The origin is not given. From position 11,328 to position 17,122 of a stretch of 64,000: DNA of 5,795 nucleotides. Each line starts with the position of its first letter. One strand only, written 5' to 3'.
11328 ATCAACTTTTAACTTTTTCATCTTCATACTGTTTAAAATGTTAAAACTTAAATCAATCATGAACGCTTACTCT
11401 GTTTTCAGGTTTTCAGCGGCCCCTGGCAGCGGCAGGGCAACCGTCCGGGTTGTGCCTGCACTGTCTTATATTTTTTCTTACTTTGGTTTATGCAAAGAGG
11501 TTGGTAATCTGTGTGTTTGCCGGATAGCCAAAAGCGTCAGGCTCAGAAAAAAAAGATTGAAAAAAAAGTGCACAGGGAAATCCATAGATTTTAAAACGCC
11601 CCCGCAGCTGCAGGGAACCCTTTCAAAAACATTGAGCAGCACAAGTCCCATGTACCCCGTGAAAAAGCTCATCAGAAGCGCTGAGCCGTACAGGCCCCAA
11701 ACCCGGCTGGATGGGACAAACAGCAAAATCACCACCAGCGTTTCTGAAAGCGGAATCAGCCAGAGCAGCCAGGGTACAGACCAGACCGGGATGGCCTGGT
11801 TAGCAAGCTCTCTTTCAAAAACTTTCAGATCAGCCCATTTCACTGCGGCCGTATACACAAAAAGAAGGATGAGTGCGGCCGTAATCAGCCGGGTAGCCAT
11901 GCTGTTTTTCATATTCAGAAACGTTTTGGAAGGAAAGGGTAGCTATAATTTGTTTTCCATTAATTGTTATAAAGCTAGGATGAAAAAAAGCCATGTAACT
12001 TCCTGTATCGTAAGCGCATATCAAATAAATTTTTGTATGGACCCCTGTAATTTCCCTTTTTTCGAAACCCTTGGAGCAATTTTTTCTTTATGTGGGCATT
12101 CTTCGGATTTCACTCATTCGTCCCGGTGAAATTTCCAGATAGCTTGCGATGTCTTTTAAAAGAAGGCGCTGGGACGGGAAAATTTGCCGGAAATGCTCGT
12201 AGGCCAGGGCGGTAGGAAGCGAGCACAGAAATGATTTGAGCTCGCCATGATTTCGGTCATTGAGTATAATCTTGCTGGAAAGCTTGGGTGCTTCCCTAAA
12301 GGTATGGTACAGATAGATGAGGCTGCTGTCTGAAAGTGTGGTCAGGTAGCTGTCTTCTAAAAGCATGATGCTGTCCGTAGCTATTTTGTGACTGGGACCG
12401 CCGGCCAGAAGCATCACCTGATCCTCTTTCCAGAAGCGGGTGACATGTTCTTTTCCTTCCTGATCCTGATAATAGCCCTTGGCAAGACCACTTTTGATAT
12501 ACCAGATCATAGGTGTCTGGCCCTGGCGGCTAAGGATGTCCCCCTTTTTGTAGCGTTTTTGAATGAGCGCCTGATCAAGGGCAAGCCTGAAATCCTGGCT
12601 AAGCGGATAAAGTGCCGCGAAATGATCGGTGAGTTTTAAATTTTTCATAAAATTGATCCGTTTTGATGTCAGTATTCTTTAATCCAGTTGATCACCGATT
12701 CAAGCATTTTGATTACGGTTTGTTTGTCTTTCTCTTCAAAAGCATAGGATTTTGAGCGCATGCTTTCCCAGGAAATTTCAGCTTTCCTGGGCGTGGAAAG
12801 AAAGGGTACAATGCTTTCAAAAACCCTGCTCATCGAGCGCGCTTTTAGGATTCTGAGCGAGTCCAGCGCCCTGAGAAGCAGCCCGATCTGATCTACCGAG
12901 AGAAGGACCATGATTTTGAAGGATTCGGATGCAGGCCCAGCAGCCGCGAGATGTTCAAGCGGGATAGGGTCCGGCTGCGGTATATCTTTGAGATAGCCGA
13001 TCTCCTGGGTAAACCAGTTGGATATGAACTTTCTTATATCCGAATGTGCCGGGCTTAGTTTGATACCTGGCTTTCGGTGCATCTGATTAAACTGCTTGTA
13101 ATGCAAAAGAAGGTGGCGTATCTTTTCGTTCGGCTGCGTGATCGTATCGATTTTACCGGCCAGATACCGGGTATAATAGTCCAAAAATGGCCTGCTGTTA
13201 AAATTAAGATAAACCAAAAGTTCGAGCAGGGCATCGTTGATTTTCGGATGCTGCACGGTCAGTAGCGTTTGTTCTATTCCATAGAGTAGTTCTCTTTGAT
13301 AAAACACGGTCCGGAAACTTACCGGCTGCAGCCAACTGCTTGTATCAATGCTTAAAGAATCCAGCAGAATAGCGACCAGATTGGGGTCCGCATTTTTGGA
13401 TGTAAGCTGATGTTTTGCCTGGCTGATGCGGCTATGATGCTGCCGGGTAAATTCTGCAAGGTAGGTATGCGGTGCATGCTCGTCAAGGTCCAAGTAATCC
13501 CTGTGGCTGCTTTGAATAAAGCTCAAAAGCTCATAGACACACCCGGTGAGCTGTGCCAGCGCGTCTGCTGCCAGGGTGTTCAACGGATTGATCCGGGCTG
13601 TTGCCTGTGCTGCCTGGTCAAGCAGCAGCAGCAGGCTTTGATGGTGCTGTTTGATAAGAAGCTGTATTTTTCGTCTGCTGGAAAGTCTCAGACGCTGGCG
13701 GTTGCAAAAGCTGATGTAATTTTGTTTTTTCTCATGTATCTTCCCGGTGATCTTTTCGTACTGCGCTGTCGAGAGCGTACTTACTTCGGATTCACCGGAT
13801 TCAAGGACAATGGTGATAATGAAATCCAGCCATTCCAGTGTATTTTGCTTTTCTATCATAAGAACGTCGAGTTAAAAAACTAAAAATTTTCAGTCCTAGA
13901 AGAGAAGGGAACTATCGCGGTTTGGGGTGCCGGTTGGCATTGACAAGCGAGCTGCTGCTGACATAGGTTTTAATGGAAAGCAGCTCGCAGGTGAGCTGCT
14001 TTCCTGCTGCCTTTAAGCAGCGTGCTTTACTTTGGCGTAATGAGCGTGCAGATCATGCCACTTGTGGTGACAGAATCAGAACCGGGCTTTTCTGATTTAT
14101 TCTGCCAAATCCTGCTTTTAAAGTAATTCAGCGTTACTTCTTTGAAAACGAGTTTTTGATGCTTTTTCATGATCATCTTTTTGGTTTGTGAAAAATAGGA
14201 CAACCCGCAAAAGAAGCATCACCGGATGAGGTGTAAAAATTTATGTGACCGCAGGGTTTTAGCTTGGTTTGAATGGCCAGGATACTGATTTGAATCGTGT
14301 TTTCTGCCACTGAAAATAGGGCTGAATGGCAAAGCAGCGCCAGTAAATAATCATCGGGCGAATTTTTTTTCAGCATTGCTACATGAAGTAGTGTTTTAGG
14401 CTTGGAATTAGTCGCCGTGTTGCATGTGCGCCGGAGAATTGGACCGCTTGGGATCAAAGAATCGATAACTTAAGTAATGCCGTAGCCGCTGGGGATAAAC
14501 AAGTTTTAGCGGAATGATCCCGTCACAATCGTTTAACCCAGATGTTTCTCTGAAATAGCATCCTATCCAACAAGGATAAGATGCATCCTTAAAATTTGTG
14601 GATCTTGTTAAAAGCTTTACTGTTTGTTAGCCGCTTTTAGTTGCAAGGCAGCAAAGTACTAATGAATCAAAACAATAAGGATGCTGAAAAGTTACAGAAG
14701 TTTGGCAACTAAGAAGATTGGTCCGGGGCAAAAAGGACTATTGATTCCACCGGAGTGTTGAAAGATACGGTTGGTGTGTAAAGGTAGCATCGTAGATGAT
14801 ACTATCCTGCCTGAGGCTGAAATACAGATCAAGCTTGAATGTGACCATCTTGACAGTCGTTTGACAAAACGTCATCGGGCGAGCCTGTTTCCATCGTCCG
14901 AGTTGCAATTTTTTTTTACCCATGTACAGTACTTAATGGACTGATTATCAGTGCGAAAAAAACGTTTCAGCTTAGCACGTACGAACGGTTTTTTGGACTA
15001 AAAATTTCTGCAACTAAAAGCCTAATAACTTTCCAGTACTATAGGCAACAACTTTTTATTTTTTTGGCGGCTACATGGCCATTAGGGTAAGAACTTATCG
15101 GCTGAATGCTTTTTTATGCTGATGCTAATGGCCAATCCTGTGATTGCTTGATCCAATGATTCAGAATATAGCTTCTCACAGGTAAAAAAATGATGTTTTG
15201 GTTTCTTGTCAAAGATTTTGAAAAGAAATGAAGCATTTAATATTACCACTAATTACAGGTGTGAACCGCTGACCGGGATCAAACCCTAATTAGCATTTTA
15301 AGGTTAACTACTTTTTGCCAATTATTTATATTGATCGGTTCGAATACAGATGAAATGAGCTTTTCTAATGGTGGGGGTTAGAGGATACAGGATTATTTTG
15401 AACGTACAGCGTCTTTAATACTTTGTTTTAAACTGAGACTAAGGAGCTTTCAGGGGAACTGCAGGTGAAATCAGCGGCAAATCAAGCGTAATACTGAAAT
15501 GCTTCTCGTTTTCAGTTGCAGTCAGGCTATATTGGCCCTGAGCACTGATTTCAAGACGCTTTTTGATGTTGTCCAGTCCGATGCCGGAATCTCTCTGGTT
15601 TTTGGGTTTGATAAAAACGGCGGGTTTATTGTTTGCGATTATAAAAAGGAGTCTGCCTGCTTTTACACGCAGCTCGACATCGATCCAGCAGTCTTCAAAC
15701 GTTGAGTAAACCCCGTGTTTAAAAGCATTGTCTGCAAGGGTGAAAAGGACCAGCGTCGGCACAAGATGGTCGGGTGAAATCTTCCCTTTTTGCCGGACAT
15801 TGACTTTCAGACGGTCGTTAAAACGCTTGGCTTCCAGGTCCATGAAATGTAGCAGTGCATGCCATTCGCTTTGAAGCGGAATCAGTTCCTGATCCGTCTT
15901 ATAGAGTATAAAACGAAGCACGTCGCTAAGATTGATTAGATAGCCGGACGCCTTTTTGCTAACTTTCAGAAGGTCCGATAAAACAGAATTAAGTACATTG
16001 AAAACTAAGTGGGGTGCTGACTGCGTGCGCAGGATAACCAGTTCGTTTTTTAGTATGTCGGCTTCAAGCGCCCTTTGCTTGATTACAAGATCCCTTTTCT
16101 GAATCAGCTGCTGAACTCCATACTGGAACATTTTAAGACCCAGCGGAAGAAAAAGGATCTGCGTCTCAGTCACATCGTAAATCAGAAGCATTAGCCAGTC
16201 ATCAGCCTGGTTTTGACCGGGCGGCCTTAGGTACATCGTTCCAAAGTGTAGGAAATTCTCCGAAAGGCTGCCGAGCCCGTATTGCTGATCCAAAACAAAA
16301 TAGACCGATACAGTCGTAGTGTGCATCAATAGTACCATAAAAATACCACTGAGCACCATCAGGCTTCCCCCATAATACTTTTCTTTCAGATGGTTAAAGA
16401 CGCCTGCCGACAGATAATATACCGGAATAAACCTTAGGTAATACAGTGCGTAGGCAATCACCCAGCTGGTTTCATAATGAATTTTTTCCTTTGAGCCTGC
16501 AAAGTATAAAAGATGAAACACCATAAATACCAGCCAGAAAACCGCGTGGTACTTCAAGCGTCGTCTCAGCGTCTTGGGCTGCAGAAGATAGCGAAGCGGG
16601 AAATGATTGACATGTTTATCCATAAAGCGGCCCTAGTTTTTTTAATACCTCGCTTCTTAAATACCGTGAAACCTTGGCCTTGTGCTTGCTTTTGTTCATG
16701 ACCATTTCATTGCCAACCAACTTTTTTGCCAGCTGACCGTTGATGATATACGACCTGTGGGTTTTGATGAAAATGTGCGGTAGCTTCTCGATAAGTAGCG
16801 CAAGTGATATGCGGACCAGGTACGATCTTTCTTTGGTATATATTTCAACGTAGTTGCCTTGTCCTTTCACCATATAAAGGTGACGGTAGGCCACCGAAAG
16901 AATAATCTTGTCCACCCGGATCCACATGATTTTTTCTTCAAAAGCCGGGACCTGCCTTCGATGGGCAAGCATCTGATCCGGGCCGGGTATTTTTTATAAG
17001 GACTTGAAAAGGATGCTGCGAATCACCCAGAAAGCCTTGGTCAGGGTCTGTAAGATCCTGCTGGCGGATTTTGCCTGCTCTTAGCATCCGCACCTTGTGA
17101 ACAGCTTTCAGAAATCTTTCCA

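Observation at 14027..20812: Orphan full-length LanB dehydratase with a dedicated LytS/LytTR pair and a distal Ser/Thr/Cys-rich peptide gene, but no cyclase, protease or exporter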

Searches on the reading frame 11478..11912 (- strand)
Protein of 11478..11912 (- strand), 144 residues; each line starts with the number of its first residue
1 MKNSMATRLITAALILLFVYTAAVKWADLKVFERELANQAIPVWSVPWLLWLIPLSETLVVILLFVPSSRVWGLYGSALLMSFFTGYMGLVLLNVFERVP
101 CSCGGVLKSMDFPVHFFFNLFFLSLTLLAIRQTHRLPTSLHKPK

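Call 59: search_protein_families(library=pfam, proteins=[window:11478-11912:-], max_evalue=0.01)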
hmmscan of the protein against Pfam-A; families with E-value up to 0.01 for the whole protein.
window:11478-11912:- (144 aa): 1 family
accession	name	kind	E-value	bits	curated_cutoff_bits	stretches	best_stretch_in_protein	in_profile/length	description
PF07291.16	MauE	-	1.1e-28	100.6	27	1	5-130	3-126/128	Methylamine utilisation protein MauE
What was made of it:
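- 11478..12648 (-): Crp-like gene (12088-12648) and MauE-family membrane protein (11478-11912): conserved downstream neighbours, context only. MauE 1.1e-28 (call 59).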

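Call 61: search_protein_families(library=padloc, proteins=[window:11478-11912:-], max_evalue=0.01)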
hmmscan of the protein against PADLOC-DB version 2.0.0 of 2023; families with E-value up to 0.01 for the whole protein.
window:11478-11912:- (144 aa): 0 families

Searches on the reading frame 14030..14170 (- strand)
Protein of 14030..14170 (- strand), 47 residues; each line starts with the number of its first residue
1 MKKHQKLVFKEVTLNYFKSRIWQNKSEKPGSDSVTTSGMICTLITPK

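Call 23: search_protein_families(library=ncbifam, proteins=[window:14030-14170:-], max_evalue=0.1)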
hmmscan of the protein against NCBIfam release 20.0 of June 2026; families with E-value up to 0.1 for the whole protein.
seq(47 aa): 0 families

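Call 77: list_cluster_members(proteins=[window:14030-14170:-, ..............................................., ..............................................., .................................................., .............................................])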
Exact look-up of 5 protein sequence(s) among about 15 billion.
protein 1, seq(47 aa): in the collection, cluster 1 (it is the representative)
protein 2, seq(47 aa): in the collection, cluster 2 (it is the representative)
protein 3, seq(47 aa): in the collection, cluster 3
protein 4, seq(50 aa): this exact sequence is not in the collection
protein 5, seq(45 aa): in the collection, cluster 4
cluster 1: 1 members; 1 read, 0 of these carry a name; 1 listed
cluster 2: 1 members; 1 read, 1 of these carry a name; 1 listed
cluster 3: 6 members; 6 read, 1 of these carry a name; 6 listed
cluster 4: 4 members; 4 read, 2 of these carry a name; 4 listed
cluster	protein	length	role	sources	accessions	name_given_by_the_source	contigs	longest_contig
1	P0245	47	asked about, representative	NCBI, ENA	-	-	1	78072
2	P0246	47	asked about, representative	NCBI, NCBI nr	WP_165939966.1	hypothetical protein [Dyadobacter psychrotolerans]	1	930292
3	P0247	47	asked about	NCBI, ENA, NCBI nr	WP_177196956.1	hypothetical protein [Dyadobacter koreensis]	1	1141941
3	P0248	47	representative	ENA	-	-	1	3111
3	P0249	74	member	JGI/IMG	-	-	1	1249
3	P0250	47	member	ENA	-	-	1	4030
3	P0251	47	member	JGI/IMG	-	-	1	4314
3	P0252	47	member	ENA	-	-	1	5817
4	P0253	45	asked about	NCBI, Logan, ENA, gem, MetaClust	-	\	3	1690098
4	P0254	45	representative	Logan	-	-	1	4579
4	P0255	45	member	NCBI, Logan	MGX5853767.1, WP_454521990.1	hypothetical protein ACWKW6_09000 [Dyadobacter jiangsuensis]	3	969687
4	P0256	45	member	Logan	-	-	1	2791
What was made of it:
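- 14027..14170 (-): lanA-like precursor gene, 47 aa: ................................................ NCBI annotates orthologues only as 'hypothetical protein' (call 77).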

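Call 83: search_protein_representatives(protein=window:14030-14170:-)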
Query: 47 residues. Proteins with E-value up to 0.001 (for the whole library): 2; up to 1e-10: 2; up to 1e-30: 0. The best 2 are listed.
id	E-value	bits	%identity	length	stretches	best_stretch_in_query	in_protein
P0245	1.5e-24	98.7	100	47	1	1-47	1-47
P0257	8.0e-16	71.9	78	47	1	1-45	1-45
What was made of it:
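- Tried and rejected: Profile-free search of 1.84 billion representative proteins with the peptide: only 2 representatives, so the close family is narrow (call 83).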

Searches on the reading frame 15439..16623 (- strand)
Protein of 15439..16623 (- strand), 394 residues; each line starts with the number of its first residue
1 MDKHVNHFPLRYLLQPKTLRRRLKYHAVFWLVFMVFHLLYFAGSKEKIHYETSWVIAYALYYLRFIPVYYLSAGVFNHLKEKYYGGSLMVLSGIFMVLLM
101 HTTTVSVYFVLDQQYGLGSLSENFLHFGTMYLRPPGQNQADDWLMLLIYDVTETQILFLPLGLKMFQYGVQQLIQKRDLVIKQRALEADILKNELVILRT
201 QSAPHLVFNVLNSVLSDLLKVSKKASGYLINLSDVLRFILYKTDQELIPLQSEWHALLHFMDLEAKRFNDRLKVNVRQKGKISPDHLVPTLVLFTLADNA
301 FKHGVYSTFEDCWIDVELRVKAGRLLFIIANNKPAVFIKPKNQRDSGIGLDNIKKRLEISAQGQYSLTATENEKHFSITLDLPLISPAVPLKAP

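Call 4: search_protein_families(library=pfam, proteins=[window:15439-16623:-], max_evalue=0.01)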
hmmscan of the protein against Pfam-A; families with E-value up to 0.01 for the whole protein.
window:15439-16623:- (394 aa): 1 family
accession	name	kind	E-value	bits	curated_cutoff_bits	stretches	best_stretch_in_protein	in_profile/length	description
PF06580.19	His_kinase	-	2.5e-13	50.5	25.2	1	194-272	2-81/81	Histidine kinase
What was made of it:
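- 15439..16623 (-): membrane histidine kinase (LytS/YehU-type His_kinase domain), intact. Pfam PF06580, 2.5e-13 (call 4).
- Checked: The kinase 15439-16623(-), 394 aa, has the LytS/YehU-type His_kinase domain PF06580 (2.5e-13) (call 4).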

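Call 23: search_protein_families(library=ncbifam, proteins=[window:15439-16623:-], max_evalue=0.1)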
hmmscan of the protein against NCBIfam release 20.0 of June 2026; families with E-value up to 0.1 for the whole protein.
window:15439-16623:- (394 aa): 0 families

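Call 61: search_protein_families(library=padloc, proteins=[window:15439-16623:-], max_evalue=0.01)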
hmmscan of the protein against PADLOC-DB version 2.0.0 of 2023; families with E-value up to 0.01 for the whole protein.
window:15439-16623:- (394 aa): 0 families

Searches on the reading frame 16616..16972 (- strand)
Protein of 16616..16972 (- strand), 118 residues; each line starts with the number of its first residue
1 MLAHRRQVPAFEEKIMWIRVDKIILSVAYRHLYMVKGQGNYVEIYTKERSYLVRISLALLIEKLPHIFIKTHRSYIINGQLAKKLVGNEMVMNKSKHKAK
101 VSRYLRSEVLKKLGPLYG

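Call 4: search_protein_families(library=pfam, proteins=[window:16616-16972:-], max_evalue=0.01)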
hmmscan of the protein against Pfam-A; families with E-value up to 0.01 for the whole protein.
window:16616-16972:- (118 aa): 1 family
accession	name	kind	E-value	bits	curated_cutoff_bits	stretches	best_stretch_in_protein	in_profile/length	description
PF04397.21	LytTR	-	5.2e-13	49.5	22.6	1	24-113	3-97/98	LytTr DNA-binding domain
